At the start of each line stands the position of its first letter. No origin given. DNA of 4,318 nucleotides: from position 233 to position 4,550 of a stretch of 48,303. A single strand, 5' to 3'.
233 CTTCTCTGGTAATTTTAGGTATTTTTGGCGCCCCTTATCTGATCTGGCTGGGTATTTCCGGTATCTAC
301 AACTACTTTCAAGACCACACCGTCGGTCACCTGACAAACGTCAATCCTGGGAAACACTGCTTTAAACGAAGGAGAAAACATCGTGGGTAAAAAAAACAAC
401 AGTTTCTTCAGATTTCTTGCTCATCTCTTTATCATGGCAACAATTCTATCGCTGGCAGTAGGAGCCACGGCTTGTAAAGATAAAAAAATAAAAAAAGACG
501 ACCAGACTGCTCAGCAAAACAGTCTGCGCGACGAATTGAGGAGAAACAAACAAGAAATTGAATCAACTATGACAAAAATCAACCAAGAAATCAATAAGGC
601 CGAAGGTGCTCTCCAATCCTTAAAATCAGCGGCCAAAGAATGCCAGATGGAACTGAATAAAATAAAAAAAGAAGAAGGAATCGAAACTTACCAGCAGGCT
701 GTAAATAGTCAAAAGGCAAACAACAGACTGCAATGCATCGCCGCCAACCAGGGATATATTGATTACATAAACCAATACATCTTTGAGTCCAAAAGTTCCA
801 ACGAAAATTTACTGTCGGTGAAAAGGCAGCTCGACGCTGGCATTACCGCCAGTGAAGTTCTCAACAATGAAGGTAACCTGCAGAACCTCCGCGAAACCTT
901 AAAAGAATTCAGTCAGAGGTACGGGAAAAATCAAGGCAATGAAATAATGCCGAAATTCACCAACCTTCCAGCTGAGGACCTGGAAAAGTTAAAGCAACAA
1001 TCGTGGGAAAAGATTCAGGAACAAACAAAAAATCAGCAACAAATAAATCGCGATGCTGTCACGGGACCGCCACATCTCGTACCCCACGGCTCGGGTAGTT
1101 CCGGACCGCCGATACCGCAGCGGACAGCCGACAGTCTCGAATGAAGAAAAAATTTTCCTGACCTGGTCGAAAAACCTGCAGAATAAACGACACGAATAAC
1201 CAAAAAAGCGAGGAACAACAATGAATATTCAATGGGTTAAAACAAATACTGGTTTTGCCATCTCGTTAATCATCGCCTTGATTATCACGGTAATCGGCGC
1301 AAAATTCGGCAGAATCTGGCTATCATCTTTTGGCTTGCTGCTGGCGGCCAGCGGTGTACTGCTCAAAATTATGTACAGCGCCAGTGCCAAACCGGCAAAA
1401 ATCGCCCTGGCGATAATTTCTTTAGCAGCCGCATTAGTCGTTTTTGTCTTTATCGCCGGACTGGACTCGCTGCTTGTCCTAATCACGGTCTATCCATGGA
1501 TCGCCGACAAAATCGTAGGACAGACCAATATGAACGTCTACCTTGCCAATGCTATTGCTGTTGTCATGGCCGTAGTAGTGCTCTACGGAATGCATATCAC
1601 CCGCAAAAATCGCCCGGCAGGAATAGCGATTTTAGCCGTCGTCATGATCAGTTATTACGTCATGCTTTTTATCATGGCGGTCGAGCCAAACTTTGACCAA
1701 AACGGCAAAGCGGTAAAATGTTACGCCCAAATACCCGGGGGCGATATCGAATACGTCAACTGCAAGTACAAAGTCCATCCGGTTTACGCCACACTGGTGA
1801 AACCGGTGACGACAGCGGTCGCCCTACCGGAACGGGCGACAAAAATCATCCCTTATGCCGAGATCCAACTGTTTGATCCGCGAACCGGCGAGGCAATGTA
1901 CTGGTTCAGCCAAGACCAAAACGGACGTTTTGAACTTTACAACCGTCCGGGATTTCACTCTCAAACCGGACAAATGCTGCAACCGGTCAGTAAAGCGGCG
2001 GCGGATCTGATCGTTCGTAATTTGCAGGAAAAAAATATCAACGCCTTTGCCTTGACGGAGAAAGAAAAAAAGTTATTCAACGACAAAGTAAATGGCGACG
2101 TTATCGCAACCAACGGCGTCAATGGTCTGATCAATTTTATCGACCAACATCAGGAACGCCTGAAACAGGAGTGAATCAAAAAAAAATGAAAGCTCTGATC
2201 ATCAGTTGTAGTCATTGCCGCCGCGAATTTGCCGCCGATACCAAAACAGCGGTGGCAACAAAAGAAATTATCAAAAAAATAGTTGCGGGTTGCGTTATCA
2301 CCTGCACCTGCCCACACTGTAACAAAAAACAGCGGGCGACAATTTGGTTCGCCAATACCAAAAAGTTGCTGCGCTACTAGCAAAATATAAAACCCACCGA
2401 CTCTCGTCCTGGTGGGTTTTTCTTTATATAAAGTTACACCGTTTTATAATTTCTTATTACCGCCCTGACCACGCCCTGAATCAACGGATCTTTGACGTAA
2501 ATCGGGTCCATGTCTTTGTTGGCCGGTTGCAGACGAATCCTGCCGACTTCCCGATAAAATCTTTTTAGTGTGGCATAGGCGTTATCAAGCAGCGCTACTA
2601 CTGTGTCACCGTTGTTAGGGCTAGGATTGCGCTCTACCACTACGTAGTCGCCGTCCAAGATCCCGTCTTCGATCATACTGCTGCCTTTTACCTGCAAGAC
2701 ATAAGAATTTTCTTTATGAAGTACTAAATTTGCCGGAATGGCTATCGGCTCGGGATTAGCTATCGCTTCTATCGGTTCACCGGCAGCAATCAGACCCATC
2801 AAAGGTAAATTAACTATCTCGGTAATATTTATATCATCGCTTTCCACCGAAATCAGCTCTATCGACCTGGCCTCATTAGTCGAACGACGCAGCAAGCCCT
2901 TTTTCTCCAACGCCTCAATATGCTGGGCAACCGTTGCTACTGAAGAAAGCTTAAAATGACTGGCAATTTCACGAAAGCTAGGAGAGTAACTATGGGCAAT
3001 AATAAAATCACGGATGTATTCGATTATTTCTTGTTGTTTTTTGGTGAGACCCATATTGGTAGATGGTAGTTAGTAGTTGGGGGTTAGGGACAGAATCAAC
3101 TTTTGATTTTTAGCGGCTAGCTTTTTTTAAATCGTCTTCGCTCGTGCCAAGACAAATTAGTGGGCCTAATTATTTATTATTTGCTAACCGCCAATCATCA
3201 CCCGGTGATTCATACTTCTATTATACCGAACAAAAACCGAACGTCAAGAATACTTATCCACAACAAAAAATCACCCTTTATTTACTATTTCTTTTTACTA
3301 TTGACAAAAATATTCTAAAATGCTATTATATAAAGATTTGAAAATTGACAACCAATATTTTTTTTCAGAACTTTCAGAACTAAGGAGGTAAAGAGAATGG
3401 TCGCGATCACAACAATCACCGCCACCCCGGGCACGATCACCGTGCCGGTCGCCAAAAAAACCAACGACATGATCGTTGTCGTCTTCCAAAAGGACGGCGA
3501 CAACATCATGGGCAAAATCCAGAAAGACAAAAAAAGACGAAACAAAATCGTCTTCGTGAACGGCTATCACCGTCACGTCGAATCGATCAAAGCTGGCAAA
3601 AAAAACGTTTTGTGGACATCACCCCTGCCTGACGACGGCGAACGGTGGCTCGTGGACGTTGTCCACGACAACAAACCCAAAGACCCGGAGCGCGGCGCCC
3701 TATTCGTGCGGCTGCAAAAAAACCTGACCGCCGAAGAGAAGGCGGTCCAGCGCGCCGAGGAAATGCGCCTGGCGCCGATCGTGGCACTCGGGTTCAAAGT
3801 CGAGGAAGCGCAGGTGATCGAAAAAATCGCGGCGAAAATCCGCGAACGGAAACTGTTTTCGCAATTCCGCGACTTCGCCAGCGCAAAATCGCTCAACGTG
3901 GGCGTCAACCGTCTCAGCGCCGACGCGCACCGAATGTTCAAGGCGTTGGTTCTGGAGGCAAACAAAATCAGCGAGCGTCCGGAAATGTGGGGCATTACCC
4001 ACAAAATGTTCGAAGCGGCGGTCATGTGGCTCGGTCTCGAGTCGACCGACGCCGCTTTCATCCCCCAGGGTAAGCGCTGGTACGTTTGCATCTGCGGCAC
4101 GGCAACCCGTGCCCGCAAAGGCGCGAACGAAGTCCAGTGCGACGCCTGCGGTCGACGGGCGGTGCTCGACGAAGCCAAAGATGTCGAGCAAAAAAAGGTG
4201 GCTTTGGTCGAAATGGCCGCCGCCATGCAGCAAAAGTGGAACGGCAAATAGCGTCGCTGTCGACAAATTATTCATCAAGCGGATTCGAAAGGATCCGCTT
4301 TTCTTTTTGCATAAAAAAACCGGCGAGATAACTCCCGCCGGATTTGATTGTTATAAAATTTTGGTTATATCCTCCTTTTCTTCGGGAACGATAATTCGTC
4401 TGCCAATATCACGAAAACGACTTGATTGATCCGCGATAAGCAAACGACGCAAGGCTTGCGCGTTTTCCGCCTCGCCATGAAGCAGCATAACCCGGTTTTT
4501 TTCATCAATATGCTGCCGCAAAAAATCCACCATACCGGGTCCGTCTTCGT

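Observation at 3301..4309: Strikingly GC-rich orphan gene divergent from lexA: candidate foreign, possibly SOS-linked effector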

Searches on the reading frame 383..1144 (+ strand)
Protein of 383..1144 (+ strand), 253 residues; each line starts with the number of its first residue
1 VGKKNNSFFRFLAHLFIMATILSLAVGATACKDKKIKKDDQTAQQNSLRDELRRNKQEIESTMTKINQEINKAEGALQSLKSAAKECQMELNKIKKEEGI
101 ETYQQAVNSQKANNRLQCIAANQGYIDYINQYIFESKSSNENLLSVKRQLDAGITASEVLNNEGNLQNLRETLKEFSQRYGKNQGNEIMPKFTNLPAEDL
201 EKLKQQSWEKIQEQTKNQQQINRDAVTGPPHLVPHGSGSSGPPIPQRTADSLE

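Call 5: search_protein_families(library=pfam, proteins=[window:383-1144:+], max_evalue=1)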
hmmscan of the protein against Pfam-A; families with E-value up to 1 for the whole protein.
window:383-1144:+ (253 aa): 5 families
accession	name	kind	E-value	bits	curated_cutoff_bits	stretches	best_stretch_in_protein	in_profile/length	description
PF20072.4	DUF6468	-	2.5e-05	24.8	26.9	1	52-93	1-42/76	Domain of unknown function (DUF6468)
PF04986.18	Y2_Tnp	-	0.16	12.4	20.9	1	76-148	56-129/183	Putative transposase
PF24582.1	DUF7609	-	0.41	11.4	27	1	19-68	5-55/85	Domain of unknown function (DUF7609)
PF07377.18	DUF1493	-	0.44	11.7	21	0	32-102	19-88/108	Protein of unknown function (DUF1493)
PF18363.6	PI_PP_I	-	0.74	10.5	28.5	1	58-98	21-61/94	Phosphoinositide phosphatase insertion domain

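Call 69: search_protein_families(library=padloc, proteins=[window:383-1144:+], max_evalue=0.001)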
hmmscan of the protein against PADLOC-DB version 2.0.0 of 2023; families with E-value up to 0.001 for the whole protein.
window:383-1144:+ (253 aa): 0 families

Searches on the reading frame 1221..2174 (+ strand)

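Call 5: search_protein_families(library=pfam, proteins=[window:1221-2174:+], max_evalue=1)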
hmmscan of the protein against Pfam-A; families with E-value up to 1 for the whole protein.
window:1221-2174:+ (317 aa): 1 family
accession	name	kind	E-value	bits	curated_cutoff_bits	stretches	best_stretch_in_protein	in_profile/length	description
PF05620.16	TMEM208_SND2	-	0.092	13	22.9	1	108-167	20-81/167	SRP-independent targeting protein 2/TMEM208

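Call 69: search_protein_families(library=padloc, proteins=[window:1221-2174:+], max_evalue=0.001)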
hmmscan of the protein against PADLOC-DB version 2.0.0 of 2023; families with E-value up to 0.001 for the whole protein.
window:1221-2174:+ (317 aa): 0 families

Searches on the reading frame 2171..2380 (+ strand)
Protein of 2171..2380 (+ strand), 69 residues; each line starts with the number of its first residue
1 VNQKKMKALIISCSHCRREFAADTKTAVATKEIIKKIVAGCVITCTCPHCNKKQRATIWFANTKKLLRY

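Call 5: search_protein_families(library=pfam, proteins=[window:2171-2380:+], max_evalue=1)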
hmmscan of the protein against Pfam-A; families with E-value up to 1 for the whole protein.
window:2171-2380:+ (69 aa): 5 families
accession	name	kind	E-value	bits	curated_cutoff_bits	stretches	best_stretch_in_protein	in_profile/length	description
PF14353.12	CpXC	-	1.9e-05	25.1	25.4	1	11-58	1-51/121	CpXC protein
PF24460.1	DUF7575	-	0.00089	19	28.5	1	11-20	4-13/28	Domain of unknown function (DUF7575)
PF13913.12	zf-C2HC_2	-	0.0046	17.1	27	1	12-23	4-15/25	zinc-finger of a C2HC-type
PF23499.1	YnfU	-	0.28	11.5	27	1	42-53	14-25/49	YnfU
PF02892.21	zf-BED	-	0.34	11.4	20.6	0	7-26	13-32/44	BED zinc finger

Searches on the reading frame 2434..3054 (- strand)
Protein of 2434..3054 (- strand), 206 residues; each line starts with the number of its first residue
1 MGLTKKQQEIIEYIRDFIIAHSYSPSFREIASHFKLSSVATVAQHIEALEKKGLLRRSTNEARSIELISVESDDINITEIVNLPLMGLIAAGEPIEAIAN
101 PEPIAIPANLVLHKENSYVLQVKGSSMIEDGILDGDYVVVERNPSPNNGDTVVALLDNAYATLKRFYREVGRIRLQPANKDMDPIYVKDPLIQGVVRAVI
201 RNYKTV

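Call 5: search_protein_families(library=pfam, proteins=[window:2434-3054:-], max_evalue=1)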
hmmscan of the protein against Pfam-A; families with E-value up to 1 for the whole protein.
window:2434-3054:- (206 aa): 17 families
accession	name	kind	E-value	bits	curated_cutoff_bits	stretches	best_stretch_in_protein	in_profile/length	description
PF00717.28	Peptidase_S24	-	7.2e-29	100.3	23.3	1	84-194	1-113/116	Peptidase S24-like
PF01726.22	LexA_DNA_bind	-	1.1e-18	67.1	23.7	1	2-63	3-64/65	LexA DNA binding domain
PF01047.28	MarR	-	5.5e-05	23.4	24.6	1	18-61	11-53/59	MarR family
PF13730.12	HTH_36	-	0.0021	18.3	25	1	25-55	26-55/55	Helix-turn-helix domain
PF09012.17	FeoC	-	0.012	16.2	21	1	14-63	5-52/69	FeoC like transcriptional regulator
PF13412.12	HTH_24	-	0.014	15.4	21.9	1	26-56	19-48/48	Winged helix-turn-helix DNA-binding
PF12802.13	MarR_2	-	0.027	15.1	27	1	25-60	21-55/61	MarR family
PF21984.2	DnaD_N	-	0.034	14.8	27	1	1-62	12-72/101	DnaD N-terminal domain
PF08279.18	HTH_11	-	0.052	13.9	25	1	26-53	17-43/55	HTH domain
PF04358.19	DsrC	-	0.056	14.3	24.9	1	3-38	37-72/107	DsrC like protein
PF01022.26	HTH_5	-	0.059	13.7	22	1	27-55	18-45/47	Bacterial regulatory protein, arsR family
PF13518.12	HTH_28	-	0.084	13.4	25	1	26-54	14-41/52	Helix-turn-helix domain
PF25806.1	RHH_ERCC6L2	-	0.11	13.2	27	1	27-48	10-31/75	ERCC6L2-like, ribbon-helix-helix domain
PF04703.18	FaeA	-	0.12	13.2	20.7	1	8-58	3-48/62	FaeA-like protein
PF16365.12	EutK_C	-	0.15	12.5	27.5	1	28-58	18-47/52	Ethanolamine utilization protein EutK C-terminus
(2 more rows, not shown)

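Call 15: find_related_loci(query=window:2434-3054:-, collection=metagenome_contigs, flank=6000)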
Query window:2434-3054:- (206 aa) in metagenome_contigs; peptide patterns used: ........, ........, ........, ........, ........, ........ (x = any residue, [..] = any of these).
600 stretches matched a pattern (row limit reached: there are more); 466 encode a relative of the query (tblastn E <= 1e-3); the best 80 are kept; 80 distinct loci.
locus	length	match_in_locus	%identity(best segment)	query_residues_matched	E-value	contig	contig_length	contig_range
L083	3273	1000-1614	85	1-206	5e-121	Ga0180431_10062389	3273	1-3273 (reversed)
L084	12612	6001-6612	81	1-204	5e-112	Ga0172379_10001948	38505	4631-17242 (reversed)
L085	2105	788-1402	79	1-206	2e-113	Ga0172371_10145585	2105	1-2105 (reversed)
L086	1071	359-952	66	3-203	5e-91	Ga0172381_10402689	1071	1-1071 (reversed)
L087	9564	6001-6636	62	1-206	6e-82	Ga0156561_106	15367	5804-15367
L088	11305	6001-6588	63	3-201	2e-81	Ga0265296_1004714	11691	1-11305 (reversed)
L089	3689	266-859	61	3-203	1e-81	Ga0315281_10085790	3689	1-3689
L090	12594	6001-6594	62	3-203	5e-81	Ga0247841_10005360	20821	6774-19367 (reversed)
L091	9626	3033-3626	63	3-203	2e-80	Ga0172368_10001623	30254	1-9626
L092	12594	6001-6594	62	3-203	2e-80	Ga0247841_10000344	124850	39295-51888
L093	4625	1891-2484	62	3-203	2e-80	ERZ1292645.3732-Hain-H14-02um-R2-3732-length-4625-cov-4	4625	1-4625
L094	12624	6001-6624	61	1-206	3e-80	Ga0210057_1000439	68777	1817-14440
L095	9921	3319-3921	63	3-206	4e-80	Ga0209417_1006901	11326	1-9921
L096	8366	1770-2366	62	3-203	9e-79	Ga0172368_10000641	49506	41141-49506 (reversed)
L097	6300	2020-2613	60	3-203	5e-79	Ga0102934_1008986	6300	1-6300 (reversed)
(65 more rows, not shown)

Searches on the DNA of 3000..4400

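Call 77: search_rna_families(source=window, start=3000, end=4400, threshold=evalue, max_evalue=1)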
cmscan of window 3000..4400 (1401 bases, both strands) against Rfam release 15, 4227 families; matches with E-value up to 1: 4.
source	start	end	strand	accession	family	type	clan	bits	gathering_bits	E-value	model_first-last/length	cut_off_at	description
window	4277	4349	+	RF02450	ncr1175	Gene; sRNA;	-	26.3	60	0.035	1-110/110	no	Bacillus sRNA ncr1175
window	4274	4344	-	RF02450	ncr1175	Gene; sRNA;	-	23.9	60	0.12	1-110/110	no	Bacillus sRNA ncr1175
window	4305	4400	-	RF00557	L10_leader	Cis-reg; leader;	-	21.7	44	0.63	4-138/138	5'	Ribosomal protein L10 leader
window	3365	3418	-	RF02308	TtnuCD34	Gene; snRNA; snoRNA; CD-box;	-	20.9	80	0.54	1-64/64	no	Tetrahymena snoRNA TtnuCD34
